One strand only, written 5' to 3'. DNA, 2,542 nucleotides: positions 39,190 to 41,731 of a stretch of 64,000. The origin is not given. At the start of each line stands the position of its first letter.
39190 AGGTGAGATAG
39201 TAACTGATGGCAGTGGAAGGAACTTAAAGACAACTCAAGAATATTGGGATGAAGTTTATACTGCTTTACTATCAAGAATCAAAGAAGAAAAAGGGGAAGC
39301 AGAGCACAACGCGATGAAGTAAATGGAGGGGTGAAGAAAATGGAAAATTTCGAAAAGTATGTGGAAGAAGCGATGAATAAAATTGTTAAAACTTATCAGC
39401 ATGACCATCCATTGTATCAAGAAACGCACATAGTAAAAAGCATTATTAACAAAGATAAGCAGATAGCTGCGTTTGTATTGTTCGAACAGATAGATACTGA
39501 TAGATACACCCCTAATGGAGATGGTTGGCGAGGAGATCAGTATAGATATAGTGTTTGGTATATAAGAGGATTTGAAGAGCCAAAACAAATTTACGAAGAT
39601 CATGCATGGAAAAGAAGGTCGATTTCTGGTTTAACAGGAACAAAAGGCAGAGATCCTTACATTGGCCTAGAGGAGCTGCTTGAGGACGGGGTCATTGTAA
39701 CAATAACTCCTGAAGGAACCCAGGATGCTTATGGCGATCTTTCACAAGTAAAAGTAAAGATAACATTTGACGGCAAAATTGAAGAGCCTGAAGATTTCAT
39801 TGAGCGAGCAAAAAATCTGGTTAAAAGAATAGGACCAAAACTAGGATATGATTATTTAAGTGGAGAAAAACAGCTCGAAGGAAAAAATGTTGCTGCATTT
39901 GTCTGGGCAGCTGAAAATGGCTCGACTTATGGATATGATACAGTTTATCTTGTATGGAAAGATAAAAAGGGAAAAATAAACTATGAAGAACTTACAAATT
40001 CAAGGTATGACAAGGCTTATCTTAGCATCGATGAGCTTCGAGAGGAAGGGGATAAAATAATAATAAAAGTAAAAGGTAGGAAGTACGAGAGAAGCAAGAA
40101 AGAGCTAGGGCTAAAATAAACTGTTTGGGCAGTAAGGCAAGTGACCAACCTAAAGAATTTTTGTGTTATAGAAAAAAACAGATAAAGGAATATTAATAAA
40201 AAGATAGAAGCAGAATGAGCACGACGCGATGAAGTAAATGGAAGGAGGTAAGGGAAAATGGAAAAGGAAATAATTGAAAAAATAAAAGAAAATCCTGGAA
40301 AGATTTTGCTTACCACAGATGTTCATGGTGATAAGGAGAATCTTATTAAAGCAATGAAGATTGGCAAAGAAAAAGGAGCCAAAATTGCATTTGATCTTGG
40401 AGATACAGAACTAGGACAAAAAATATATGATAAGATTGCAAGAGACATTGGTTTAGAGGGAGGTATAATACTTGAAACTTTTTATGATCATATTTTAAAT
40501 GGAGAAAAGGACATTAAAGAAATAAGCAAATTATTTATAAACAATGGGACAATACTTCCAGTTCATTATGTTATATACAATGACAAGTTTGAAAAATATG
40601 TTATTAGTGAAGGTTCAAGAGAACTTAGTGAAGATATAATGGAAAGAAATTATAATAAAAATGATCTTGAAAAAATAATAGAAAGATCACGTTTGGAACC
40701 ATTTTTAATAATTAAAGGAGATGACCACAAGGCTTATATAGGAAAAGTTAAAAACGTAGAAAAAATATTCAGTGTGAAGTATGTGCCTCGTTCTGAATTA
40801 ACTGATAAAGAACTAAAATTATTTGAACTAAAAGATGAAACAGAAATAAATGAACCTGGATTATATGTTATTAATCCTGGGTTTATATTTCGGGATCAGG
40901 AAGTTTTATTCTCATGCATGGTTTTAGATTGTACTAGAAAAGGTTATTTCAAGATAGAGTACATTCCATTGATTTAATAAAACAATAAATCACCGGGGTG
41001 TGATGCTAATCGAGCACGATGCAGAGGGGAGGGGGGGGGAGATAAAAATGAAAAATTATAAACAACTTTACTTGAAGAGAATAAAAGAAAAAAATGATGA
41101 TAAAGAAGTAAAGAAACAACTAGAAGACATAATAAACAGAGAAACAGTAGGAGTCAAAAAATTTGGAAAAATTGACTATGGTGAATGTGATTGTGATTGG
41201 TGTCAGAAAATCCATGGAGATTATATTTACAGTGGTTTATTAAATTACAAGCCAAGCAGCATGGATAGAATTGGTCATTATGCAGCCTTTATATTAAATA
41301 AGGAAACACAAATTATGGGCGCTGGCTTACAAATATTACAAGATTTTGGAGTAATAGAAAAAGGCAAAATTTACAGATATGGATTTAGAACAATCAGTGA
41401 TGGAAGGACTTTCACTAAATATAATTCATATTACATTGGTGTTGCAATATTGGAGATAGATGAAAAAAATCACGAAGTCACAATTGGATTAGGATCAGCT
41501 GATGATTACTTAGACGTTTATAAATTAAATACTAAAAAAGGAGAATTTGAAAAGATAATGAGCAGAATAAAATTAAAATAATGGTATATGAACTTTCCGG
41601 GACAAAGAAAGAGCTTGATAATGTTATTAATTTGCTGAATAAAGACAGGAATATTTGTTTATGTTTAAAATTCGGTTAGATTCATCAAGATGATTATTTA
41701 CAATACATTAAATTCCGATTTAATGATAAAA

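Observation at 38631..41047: Same ~40-nt junction element precedes four consecutive, mutually unrelated genes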

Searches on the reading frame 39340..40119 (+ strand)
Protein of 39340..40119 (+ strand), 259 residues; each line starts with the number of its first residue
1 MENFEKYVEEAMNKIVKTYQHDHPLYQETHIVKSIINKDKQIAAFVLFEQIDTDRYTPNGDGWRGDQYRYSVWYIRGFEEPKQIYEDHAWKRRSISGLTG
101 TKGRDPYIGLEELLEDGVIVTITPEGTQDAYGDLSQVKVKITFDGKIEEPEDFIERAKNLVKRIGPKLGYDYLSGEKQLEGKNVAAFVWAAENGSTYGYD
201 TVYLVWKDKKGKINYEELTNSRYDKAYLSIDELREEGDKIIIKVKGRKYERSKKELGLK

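Call 6: search_protein_families(library=pfam, proteins=[window:39340-40119:+], max_evalue=0.1)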
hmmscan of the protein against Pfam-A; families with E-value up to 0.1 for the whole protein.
window:39340-40119:+ (259 aa): 1 family
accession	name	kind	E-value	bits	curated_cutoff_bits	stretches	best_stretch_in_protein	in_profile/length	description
PF24644.1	DUF7638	-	0.054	14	27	0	109-165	49-103/106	Domain of unknown function (DUF7638)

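Call 31: find_homologous_proteins(query=window:39340-40119:+)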
Query window:39340-40119:+ (259 aa): 65 proteins with E <= 0.001 among 689 candidates.
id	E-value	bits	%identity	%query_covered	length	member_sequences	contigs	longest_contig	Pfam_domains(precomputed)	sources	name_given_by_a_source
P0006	6.2e-170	581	100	100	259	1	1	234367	-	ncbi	ncbi:MAG: hypothetical protein QXD48_00790 [Candidatus Aenigmatarchaeota archaeon]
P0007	2.8e-128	445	76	99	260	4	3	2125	-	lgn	-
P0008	1.5e-119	416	71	99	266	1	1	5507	-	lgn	-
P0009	3.3e-114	399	69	98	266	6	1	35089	-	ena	-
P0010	7.7e-112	391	68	97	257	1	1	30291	-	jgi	-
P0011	9.4e-110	384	64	100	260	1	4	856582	-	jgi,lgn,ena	jgi:hypothetical protein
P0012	1.3e-108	380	66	100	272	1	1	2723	-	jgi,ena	-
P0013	1.4e-108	380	67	100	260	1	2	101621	-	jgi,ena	-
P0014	4.8e-107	375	66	98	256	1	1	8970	-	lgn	-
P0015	5.3e-107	375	66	99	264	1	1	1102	-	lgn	-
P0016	2.0e-106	373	65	99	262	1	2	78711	-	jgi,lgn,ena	-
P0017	2.1e-100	354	63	95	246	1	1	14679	-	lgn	-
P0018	2.7e-100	353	63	98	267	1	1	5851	-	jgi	-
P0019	7.3e-100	352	63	98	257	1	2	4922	-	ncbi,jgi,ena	-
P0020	4.9e-99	349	62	99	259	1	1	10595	-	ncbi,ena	-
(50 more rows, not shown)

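Call 32: find_encoding_contigs(protein=P0007, flank=6000, max_places=4)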
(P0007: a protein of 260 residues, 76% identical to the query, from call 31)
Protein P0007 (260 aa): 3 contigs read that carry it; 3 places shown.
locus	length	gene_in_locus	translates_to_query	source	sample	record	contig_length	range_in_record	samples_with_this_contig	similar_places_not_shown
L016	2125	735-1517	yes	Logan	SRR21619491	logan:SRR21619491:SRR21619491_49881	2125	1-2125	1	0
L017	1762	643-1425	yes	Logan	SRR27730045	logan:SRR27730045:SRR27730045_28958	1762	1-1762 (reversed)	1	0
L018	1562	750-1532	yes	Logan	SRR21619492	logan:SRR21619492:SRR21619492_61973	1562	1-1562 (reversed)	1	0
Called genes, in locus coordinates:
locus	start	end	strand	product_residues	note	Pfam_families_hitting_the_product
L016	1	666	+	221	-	?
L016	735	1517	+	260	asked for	-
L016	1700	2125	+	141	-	?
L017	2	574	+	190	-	?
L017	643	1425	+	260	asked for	-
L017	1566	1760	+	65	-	?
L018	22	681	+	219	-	-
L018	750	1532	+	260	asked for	-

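Call 33: find_encoding_contigs(protein=P0008, flank=6000, max_places=3)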
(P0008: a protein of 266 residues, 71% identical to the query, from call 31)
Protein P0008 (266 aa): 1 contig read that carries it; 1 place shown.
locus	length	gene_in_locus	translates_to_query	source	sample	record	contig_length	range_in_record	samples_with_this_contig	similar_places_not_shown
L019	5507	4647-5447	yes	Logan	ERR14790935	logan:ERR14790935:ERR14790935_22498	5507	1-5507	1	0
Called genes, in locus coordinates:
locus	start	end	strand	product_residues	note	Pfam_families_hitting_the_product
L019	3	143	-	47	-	?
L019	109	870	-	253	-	-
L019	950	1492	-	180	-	-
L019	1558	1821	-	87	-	-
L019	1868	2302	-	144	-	-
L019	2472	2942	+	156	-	PF01022:HTH_5 (faint), PF08279:HTH_11 (weak), PF13404:HTH_AsnC-type, PF13412:HTH_24, PF12840:HTH_20 (weak), PF01037:AsnC_trans_reg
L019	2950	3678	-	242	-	PF01978:TrmB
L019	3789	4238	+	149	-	-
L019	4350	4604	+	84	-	-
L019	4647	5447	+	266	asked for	-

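Call 34: find_encoding_contigs(protein=P0010, flank=6000, max_places=3)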
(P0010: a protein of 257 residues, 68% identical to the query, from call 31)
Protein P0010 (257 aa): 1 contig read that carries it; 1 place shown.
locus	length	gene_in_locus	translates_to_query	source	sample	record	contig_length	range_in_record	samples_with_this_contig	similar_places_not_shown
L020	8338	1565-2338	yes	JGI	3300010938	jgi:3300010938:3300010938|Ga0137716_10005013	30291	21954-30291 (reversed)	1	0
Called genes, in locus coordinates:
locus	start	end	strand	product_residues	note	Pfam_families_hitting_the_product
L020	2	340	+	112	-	?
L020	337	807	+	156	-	-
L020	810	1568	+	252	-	-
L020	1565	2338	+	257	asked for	-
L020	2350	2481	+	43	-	-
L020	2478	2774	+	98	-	-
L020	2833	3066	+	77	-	-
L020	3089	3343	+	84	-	-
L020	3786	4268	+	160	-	-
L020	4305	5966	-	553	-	PF03484:B5, PF17759:tRNA_synthFbeta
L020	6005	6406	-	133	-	PF11969:DcpS_C, PF01230:HIT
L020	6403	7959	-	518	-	PF00587:tRNA-synt_2b (faint), PF01409:tRNA-synt_2d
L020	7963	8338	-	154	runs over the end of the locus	PF01876:RNase_P_p30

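Call 40: search_protein_families(library=phrogs, proteins=[window:39340-40119:+], max_evalue=0.01)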
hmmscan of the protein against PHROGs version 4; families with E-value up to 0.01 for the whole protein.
window:39340-40119:+ (259 aa): 0 families

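Call 41: search_protein_families(library=padloc, proteins=[window:39340-40119:+], max_evalue=0.01)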
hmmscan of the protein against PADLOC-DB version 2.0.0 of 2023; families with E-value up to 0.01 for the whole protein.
window:39340-40119:+ (259 aa): 0 families

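Call 42: search_protein_families(library=ncbifam, proteins=[window:39340-40119:+], max_evalue=0.01)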
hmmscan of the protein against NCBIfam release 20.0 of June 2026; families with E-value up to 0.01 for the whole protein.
window:39340-40119:+ (259 aa): 0 families

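Call 59: find_related_loci(query=A2, collection=viral_contigs, flank=6000)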
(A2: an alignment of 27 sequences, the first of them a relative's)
Query A2 (259 aa) in viral_contigs; peptide patterns used: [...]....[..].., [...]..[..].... (x = any residue, [..] = any of these).
30 stretches matched a pattern, but none encodes a relative of the query by tblastn (E <= 1e-3).

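Call 61: find_encoding_contigs(protein=P0009, flank=7000, max_places=2)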
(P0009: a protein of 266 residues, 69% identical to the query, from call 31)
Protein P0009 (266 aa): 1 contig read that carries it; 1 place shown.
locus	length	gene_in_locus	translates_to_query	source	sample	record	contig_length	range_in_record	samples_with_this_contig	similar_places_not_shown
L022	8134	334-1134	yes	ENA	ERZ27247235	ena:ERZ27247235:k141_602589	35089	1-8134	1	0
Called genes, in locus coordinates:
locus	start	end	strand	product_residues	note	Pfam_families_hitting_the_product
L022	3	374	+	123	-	?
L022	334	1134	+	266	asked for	-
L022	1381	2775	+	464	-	PF01368:DHH, PF00571:CBS, PF02833:DHHA2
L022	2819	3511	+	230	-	-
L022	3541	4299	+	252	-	PF18765:Polbeta (weak)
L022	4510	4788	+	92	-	-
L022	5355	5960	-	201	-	PF05891:Methyltransf_PK, PF13489:Methyltransf_23, PF01209:Ubie_methyltran (weak), PF02353:CMAS (weak), PF13847:Methyltransf_31, PF13649:Methyltransf_25, PF08241:Methyltransf_11, PF08242:Methyltransf_12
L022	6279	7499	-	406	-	PF07690:MFS_1, PF00083:Sugar_tr (weak), PF07690:MFS_1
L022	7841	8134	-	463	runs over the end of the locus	PF25856:MPN635_N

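Call 62: find_encoding_contigs(protein=P0013, flank=7000, max_places=2)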
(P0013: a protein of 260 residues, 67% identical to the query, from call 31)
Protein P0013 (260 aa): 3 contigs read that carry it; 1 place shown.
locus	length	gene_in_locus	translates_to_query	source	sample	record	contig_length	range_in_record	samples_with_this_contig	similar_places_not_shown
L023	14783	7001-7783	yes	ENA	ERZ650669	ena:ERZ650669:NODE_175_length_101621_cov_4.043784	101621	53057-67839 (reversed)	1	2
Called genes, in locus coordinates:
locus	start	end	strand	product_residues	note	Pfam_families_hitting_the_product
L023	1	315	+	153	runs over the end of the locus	PF25212:HVO_A0114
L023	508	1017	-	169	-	-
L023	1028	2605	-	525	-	PF02690:Na_Pi_cotrans, PF01895:PhoU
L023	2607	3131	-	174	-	-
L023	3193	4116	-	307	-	-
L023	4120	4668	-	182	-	-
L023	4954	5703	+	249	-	-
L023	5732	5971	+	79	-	-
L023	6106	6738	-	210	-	PF13599:Pentapeptide_4, PF00805:Pentapeptide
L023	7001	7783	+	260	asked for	-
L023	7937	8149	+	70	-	-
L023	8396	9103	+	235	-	PF10584:Proteasome_A_N, PF00227:Proteasome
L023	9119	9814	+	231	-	PF01172:SBDS_N, PF09377:SBDS_domain_II, PF20268:SBDS_C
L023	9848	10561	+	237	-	PF22625:ECR1_N_2 (weak), PF14382:ECR1_N (weak), PF00013:KH_1, PF15985:KH_6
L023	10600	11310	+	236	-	PF01138:RNase_PH, PF03725:RNase_PH_C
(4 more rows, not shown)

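Call 63: predict_structure(alignment_id=A2)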
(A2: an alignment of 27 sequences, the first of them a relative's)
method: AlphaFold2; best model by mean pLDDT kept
length: 259 residues; sequences in the alignment: 27
mean_pLDDT: 92.1   pTM: 0.87
mean pLDDT of the five models: 92.1, 89.9, 89.8, 89.6, 89.5
residues with pLDDT >= 90: 197; 70-90: 53; 50-70: 8; < 50: 1
segments of 3 or more residues with pLDDT < 50: none
pLDDT, mean of each block of 10 residues (from residue 1): 89 97 90 97 98 68 82 97 97 82 91 96 84 88 95 96 91 95 97 86 98 97 93 97 97 94
secondary structure, 60 per line:
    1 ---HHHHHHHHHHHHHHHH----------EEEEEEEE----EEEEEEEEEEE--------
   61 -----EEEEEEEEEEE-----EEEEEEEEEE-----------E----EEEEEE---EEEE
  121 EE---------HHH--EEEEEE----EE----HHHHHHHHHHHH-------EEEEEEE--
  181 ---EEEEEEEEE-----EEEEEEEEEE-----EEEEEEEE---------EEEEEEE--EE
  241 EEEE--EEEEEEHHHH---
elements in order: H4-19 E30-37 E42-52 E66-76 E82-91 E108-113 E117-122 E137-142 H153-164 E172-178 E184-192 E198-207 E213-220 E230-236 E239-244 E247-252 H253-256

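Call 67: fold_search(model_id=the predicted structure, library=pdb)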
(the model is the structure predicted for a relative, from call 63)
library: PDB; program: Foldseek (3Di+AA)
matches with E <= 10: 878; with E <= 0.001: 0
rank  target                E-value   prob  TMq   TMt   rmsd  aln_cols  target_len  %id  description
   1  9hbp_B                1.7e-03  0.66  0.21  0.15  13.5       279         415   13  Cryo-EM structure of the canine distemper virus tetrameric attachment H glycoprotein in complex with two different Nan (released 2026-01-21)
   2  5jrl_A                2.0e-03  0.99  0.33  0.16   8.6       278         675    8  Crystal Structure of the Sphingopyxin I Lasso Peptide Isopeptidase SpI-IsoP (Native) (released 2016-09-14)
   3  3was_A                2.2e-03  0.96  0.29  0.22  11.3       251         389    9  Crystal structure of 4-O-beta-D-mannosyl-D-glucose phosphorylase MGP complexed with Man-Glc+PO4 (released 2013-09-04)
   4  2ya7_A                2.3e-03  0.92  0.26  0.18  11.1       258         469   13  Crystal structure of Streptococcus pneumoniae NanA (TIGR4) in complex with Zanamivir (released 2011-04-27)
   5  7zm6_A                3.3e-03  0.82  0.25  0.17  11.7       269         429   10  Nariva virus receptor binding protein (released 2023-09-13)
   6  6qzh                  3.7e-03  0.91  0.27  0.14  11.1       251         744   13  Structure of the human CC Chemokine Receptor 7 in complex with the intracellular allosteric antagonist Cmp2105 and the i (released 2019-09-04)
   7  2g8s_A                4.2e-03  0.85  0.26  0.21  14.8       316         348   11  Crystal structure of the soluble Aldose sugar dehydrogenase (Asd) from Escherichia coli in the apo-form (released 2006-08-08)
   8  2w20_B                5.4e-03  0.85  0.26  0.18  11.2       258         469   12  Structure of the catalytic domain of the native NanA sialidase from Streptococcus pneumoniae (released 2008-12-23)
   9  3wau_A                6.1e-03  0.84  0.27  0.20  11.5       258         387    8  Crystal structure of 4-O-beta-D-mannosyl-D-glucose phosphorylase MGP complexed with M1P (released 2013-09-04)
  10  5jrk_B                6.4e-03  0.92  0.30  0.14  12.5       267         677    8  Crystal Structure of the Sphingopyxin I Lasso Peptide Isopeptidase SpI-IsoP (SeMet-derived) (released 2016-09-28)
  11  2vvz_A                6.4e-03  0.85  0.27  0.18  10.9       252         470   12  Structure of the catalytic domain of Streptococcus pneumoniae sialidase NanA (released 2008-06-24)
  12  2ya4_B                6.8e-03  0.77  0.26  0.18  11.9       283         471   13  Crystal structure of Streptococcus pneumoniae NanA (TIGR4) (released 2011-04-27)
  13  2g8s_B                8.0e-03  0.82  0.28  0.22  14.1       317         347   10  Crystal structure of the soluble Aldose sugar dehydrogenase (Asd) from Escherichia coli in the apo-form (released 2006-08-08)
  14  7pi2_A                8.0e-03  0.66  0.23  0.20  11.7       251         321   10  PfCyRPA bound to monoclonal antibody Cy.003 Fab fragment (released 2022-02-09)
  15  5o7x_A                8.0e-03  0.25  0.20  0.12  17.1       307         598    8  CRYSTAL STRUCTURE OF S. CEREVISIAE CORE FACTOR AT 3.2A RESOLUTION (released 2017-08-02)
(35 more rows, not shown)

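Call 69: find_encoding_contigs(protein=P0012, flank=5000, max_places=6)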
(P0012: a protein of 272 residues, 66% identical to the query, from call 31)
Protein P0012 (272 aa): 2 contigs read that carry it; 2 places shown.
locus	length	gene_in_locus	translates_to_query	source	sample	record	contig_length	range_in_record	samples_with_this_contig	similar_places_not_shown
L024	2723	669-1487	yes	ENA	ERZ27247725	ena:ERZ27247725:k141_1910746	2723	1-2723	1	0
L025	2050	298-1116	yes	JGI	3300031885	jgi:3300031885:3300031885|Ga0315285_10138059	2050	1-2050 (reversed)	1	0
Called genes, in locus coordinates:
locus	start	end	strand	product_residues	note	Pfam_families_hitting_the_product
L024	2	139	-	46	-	?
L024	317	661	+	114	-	PF05005:Ocnus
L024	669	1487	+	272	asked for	-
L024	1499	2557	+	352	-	-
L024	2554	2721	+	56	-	?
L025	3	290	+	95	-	?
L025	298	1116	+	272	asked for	-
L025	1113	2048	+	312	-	?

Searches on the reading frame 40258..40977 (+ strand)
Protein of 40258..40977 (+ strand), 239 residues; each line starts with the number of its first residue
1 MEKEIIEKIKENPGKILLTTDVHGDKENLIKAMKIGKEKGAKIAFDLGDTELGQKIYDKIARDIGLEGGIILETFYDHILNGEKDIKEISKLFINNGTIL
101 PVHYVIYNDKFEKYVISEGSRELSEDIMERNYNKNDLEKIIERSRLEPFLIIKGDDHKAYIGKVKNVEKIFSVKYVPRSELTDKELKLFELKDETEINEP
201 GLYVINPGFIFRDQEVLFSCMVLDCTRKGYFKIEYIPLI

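Call 6: search_protein_families(library=pfam, proteins=[window:40258-40977:+], max_evalue=0.1)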
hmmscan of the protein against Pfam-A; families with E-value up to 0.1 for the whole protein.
window:40258-40977:+ (239 aa): 1 family
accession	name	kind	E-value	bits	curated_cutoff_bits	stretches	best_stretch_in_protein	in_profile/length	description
PF11074.14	DUF2779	-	0.091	13.5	23.3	0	84-143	68-113/126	Domain of unknown function(DUF2779)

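Call 40: search_protein_families(library=phrogs, proteins=[window:40258-40977:+], max_evalue=0.01)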
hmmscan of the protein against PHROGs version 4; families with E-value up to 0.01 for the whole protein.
window:40258-40977:+ (239 aa): 0 families

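Call 41: search_protein_families(library=padloc, proteins=[window:40258-40977:+], max_evalue=0.01)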
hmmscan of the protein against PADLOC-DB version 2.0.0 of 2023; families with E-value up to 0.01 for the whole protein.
window:40258-40977:+ (239 aa): 0 families

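Call 42: search_protein_families(library=ncbifam, proteins=[window:40258-40977:+], max_evalue=0.01)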
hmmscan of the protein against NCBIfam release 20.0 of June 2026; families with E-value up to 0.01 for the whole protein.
window:40258-40977:+ (239 aa): 0 families

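Call 45: find_homologous_proteins(query=window:40258-40977:+)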
Query window:40258-40977:+ (239 aa): 1 proteins with E <= 0.001 among 635 candidates.
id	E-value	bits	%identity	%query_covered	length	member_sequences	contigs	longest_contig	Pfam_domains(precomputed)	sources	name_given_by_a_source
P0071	3.3e-150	516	100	100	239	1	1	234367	-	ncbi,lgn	ncbi:MAG: hypothetical protein QXD48_00795 [Candidatus Aenigmatarchaeota archaeon]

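Call 47: find_encoding_contigs(protein=P0071, flank=10000, max_places=6)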
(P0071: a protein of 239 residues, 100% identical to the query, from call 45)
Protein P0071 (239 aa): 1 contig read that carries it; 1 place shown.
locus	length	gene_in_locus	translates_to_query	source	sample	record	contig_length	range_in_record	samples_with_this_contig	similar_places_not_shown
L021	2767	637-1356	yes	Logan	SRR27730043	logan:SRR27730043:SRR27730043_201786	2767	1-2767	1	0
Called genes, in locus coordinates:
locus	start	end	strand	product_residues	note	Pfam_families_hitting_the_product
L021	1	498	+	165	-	?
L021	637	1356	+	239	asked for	-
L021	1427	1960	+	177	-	-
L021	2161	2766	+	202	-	?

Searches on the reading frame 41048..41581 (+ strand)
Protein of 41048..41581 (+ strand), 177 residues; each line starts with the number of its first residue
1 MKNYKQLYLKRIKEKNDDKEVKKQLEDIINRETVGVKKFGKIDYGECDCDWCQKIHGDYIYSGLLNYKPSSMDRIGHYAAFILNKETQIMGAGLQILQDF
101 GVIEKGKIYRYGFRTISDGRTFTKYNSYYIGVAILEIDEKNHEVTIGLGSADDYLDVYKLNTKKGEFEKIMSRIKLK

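Call 6: search_protein_families(library=pfam, proteins=[window:41048-41581:+], max_evalue=0.1)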
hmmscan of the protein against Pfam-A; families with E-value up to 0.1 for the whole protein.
window:41048-41581:+ (177 aa): 0 families

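Call 40: search_protein_families(library=phrogs, proteins=[window:41048-41581:+], max_evalue=0.01)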
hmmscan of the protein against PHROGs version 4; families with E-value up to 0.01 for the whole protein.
window:41048-41581:+ (177 aa): 0 families

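Call 41: search_protein_families(library=padloc, proteins=[window:41048-41581:+], max_evalue=0.01)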
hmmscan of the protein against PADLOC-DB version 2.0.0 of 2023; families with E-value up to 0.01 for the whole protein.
window:41048-41581:+ (177 aa): 0 families

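Call 42: search_protein_families(library=ncbifam, proteins=[window:41048-41581:+], max_evalue=0.01)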
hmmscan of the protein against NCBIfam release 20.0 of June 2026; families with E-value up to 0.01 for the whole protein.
window:41048-41581:+ (177 aa): 0 families

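Call 83: search_protein_representatives(protein=window:41048-41581:+)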
Query: 177 residues. Proteins with E-value up to 0.001 (for the whole library): 6; up to 1e-10: 4; up to 1e-30: 1. The best 6 are listed.
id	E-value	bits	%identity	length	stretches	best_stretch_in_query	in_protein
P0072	2.1e-113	392.4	100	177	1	1-177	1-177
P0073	1.0e-18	84.0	41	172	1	12-176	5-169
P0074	9.7e-14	67.8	35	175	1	1-163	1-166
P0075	4.3e-12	62.5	40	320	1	3-170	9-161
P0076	4.6e-09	52.6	35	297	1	58-172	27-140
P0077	8.0e-04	35.5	33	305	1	61-164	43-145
